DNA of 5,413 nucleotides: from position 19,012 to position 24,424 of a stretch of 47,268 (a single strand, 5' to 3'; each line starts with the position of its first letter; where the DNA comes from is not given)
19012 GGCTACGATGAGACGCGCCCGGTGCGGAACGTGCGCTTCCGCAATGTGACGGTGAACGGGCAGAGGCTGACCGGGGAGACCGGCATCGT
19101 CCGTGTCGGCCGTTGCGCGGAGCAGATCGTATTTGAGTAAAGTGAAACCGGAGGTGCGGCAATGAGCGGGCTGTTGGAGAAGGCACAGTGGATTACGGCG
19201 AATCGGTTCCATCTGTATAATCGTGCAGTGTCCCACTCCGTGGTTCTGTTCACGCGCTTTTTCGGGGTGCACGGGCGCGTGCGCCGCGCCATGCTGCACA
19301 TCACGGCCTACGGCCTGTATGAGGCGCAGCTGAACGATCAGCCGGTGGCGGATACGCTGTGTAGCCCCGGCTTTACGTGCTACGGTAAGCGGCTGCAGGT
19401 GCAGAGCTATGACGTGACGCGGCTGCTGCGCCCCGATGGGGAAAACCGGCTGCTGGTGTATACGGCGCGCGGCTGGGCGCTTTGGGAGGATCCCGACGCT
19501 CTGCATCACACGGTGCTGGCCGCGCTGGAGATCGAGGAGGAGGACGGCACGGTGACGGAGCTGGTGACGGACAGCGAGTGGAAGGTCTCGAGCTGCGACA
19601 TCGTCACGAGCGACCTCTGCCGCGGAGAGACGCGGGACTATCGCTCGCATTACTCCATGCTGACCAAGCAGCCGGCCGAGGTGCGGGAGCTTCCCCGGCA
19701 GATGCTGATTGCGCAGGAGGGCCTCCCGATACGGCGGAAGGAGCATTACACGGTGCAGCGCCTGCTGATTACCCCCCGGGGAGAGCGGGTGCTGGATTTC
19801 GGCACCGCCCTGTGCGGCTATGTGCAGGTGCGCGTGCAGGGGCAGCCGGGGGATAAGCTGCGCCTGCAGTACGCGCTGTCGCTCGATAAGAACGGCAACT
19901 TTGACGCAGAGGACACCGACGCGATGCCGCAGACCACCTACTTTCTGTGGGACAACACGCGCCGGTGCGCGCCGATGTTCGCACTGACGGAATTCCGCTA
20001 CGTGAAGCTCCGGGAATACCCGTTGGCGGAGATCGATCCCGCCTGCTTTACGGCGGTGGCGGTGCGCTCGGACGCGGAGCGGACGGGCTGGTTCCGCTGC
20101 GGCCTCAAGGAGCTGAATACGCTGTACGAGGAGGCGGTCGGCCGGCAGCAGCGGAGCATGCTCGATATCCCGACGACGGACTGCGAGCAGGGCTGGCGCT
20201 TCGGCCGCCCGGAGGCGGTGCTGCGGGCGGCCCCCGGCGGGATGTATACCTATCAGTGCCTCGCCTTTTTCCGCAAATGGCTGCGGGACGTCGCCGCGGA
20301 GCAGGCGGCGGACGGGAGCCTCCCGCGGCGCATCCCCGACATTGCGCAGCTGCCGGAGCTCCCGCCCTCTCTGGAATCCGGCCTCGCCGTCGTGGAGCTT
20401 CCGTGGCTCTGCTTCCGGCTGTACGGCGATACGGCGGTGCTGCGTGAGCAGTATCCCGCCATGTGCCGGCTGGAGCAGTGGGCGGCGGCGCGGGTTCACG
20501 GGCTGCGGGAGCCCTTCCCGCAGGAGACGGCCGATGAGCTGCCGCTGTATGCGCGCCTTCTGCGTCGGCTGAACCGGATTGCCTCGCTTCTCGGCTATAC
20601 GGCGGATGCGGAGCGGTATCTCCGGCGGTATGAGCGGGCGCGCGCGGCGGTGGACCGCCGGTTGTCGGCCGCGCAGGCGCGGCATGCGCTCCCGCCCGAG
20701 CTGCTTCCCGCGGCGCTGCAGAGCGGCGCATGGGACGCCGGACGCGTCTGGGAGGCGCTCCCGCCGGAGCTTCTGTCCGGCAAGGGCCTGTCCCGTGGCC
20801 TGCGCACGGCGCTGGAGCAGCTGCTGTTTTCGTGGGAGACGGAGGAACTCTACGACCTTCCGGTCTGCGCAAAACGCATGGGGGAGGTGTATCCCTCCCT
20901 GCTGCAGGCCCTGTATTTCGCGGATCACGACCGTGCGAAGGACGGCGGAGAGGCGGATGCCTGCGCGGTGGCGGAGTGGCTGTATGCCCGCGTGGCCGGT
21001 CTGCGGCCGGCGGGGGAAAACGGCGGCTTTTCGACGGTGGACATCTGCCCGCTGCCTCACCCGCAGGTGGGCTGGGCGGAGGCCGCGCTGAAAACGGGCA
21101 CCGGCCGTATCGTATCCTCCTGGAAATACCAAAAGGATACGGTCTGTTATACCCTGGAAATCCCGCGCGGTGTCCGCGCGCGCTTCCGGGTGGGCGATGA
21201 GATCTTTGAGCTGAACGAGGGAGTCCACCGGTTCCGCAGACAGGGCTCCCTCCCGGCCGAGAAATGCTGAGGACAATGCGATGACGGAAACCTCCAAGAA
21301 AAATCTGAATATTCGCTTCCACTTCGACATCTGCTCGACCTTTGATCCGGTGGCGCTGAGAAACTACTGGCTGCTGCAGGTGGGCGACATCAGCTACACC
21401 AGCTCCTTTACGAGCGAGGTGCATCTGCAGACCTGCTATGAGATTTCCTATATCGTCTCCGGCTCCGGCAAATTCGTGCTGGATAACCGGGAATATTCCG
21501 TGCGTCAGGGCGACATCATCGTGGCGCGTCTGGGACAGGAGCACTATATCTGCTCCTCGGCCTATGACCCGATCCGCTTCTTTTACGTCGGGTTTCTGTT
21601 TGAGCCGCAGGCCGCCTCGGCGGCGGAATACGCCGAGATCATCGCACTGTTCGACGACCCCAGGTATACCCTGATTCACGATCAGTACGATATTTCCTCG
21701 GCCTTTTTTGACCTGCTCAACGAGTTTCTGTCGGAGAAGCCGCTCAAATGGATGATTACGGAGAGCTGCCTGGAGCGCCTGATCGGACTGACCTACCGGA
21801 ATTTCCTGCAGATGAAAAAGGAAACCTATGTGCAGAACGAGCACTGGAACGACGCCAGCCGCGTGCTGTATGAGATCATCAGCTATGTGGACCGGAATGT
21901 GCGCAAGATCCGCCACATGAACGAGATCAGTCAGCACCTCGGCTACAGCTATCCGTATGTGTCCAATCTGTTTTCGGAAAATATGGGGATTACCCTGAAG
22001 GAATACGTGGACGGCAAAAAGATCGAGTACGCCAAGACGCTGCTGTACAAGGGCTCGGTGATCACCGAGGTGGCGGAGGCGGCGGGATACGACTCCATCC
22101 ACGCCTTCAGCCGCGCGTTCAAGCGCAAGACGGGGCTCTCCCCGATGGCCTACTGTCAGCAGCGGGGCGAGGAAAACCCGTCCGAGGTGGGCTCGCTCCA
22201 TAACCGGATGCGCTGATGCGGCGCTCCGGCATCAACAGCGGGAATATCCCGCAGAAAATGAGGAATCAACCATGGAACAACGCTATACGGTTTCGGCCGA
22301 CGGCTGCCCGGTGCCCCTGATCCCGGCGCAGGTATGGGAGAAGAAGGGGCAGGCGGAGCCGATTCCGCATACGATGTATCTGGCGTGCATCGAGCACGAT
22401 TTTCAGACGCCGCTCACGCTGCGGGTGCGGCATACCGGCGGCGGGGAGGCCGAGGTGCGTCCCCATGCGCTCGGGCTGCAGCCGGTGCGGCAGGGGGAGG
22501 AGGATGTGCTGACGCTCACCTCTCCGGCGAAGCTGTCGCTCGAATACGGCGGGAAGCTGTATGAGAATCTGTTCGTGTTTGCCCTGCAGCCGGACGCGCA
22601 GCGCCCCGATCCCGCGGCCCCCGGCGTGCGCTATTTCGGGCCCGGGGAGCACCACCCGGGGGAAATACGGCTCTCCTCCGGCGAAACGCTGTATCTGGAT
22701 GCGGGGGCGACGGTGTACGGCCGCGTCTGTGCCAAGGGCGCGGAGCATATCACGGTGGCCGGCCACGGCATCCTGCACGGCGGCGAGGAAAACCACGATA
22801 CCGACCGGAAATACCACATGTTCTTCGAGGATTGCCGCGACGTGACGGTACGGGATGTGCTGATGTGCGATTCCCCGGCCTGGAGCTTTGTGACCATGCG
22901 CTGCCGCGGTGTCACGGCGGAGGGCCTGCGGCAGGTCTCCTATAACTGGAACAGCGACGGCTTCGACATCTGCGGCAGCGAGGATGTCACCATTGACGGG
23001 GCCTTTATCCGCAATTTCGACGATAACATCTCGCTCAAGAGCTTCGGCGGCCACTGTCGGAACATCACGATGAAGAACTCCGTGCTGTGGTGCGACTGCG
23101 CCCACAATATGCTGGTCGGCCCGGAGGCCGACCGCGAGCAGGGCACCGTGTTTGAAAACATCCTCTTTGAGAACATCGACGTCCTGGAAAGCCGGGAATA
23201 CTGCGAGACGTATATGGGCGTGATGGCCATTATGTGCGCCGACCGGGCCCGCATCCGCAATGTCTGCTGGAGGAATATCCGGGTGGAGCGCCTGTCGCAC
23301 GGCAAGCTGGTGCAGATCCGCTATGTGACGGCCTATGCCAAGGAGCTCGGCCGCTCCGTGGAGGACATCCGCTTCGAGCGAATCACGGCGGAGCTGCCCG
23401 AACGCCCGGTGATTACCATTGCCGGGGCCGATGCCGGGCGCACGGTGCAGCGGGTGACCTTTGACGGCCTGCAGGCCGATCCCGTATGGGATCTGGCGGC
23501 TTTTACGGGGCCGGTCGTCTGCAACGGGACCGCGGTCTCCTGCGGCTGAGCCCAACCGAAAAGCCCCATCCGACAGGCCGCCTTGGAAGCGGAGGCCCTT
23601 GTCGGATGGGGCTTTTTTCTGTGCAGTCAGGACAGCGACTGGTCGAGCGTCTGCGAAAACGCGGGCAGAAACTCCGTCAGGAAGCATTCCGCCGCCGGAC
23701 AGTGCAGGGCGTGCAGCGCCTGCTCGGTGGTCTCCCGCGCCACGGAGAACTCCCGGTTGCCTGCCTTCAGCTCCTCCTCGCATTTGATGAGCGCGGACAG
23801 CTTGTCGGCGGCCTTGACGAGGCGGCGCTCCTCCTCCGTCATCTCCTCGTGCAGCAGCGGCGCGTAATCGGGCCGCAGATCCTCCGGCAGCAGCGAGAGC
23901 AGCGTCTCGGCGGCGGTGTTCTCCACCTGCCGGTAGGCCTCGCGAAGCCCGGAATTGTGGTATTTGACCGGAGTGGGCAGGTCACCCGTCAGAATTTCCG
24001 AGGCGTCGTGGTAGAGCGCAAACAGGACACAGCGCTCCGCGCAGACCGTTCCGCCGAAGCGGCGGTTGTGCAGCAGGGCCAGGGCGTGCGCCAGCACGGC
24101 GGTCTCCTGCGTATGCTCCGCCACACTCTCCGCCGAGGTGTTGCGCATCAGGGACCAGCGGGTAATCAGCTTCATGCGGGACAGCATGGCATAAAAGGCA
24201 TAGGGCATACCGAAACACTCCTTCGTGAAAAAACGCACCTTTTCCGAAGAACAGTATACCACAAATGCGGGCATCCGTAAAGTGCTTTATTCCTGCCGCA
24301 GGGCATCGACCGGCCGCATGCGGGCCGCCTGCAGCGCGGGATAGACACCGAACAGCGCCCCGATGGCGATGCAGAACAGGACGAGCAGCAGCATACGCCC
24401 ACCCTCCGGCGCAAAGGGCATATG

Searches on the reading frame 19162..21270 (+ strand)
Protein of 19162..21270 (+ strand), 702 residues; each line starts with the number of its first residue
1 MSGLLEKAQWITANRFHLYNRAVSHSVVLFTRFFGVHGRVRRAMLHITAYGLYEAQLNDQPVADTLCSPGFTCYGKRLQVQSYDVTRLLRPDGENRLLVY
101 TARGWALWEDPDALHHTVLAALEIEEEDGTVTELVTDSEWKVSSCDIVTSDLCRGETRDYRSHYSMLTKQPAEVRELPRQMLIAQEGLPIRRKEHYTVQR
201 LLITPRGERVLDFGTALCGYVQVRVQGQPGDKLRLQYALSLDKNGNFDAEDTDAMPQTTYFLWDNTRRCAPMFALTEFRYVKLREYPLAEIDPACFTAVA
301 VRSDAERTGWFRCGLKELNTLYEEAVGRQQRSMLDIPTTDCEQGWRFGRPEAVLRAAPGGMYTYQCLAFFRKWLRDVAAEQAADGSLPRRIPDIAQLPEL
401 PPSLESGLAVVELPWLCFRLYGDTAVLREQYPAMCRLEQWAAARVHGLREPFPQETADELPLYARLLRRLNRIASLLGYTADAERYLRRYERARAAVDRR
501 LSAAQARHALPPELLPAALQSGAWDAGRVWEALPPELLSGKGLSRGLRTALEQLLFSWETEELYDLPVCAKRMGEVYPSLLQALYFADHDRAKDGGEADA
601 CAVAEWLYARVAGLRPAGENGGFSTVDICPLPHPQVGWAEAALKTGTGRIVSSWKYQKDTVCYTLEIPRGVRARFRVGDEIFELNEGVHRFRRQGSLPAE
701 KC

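Call 8: search_protein_families(library=pfam, proteins=[window:19162-21270:+], max_evalue=0.001)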
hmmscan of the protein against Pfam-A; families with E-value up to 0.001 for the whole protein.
window:19162-21270:+ (702 aa): 4 families
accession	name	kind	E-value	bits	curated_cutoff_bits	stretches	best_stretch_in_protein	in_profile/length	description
PF08531.16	Bac_rhamnosid_N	-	1e-28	100.7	25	1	39-194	2-172/172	Alpha-L-rhamnosidase N-terminal domain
PF17389.8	Bac_rhamnosid6H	-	8.5e-24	84.9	24.5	1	306-505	1-217/339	Bacterial alpha-L-rhamnosidase 6 hairpin glycosidase domain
PF05592.18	Bac_rhamnosid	-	8.3e-11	42.2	22.2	1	205-301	4-101/102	Bacterial alpha-L-rhamnosidase concanavalin-like domain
PF17390.7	Bac_rhamnosid_C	-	7.6e-10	38.9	22.1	1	620-680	6-66/78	Bacterial alpha-L-rhamnosidase C-terminal domain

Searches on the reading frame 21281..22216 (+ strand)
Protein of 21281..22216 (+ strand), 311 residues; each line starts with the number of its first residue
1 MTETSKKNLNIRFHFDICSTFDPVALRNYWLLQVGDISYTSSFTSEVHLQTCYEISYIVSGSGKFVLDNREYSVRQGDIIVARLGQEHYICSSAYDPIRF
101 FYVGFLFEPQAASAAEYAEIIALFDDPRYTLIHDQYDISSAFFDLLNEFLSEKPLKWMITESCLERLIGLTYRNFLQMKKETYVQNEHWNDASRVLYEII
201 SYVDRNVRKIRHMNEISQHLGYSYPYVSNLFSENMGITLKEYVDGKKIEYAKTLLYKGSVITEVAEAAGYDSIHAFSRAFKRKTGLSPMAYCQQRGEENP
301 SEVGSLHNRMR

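Call 8: search_protein_families(library=pfam, proteins=[window:21281-22216:+], max_evalue=0.001)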
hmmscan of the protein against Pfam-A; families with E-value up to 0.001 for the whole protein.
window:21281-22216:+ (311 aa): 4 families
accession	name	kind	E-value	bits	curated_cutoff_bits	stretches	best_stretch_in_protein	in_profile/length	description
PF12833.13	HTH_18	-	5.1e-17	62.4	33.6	1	217-292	2-78/80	Helix-turn-helix domain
PF00165.29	HTH_AraC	-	1.1e-15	57.8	26.6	2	261-291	11-40/42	Bacterial regulatory helix-turn-helix proteins, AraC family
PF02311.25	AraC_binding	-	3.4e-08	33.7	21.1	1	46-105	19-76/135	AraC-like ligand binding domain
PF07883.17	Cupin_2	-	2.6e-06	27.5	27.2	1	44-99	12-65/70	Cupin domain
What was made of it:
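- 21281..22216 (+): AraC-family regulator. HTH_18, HTH_AraC and AraC_binding (call 8).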

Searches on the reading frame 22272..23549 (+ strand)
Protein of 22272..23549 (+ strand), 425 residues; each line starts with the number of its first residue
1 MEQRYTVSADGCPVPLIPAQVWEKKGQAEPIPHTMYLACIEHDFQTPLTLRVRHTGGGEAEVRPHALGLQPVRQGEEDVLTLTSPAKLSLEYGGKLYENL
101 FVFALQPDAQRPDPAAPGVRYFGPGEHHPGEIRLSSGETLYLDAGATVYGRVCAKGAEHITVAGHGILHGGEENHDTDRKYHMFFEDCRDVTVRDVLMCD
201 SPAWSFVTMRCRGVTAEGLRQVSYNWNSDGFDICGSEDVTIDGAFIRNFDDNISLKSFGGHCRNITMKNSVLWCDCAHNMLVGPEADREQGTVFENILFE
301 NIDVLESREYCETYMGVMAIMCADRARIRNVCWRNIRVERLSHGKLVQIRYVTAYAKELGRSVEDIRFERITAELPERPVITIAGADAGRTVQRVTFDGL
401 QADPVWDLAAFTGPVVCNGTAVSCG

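Call 8: search_protein_families(library=pfam, proteins=[window:22272-23549:+], max_evalue=0.001)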
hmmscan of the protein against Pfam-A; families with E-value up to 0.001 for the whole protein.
window:22272-23549:+ (425 aa): 1 family
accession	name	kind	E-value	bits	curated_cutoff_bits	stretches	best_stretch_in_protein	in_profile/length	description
PF00295.23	Glyco_hydro_28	-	2.1e-16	60.4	22.9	1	174-399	85-303/324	Glycosyl hydrolases family 28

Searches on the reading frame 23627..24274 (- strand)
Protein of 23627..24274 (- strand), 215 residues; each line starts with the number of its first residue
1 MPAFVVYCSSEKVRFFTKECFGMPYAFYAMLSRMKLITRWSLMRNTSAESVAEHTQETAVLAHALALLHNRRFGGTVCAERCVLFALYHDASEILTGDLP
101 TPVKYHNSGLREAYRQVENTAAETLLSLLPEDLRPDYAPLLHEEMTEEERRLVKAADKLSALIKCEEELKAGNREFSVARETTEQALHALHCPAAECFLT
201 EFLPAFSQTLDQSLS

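Call 85: search_protein_families(library=pfam, proteins=[window:23627-24274:-], max_evalue=0.00001)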
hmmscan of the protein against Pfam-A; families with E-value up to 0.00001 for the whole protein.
window:23627-24274:- (215 aa): 3 families
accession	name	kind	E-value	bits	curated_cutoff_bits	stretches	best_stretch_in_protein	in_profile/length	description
PF12917.13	YfbR-like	-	3.4e-73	245.6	25.9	1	27-206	2-182/182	5'-deoxynucleotidase YfbR-like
PF13023.12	HD_3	-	3.2e-19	69.9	22.5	1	33-182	3-148/165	HD domain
PF01966.28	HD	-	5.9e-07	30.2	22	1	51-161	1-115/116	HD domain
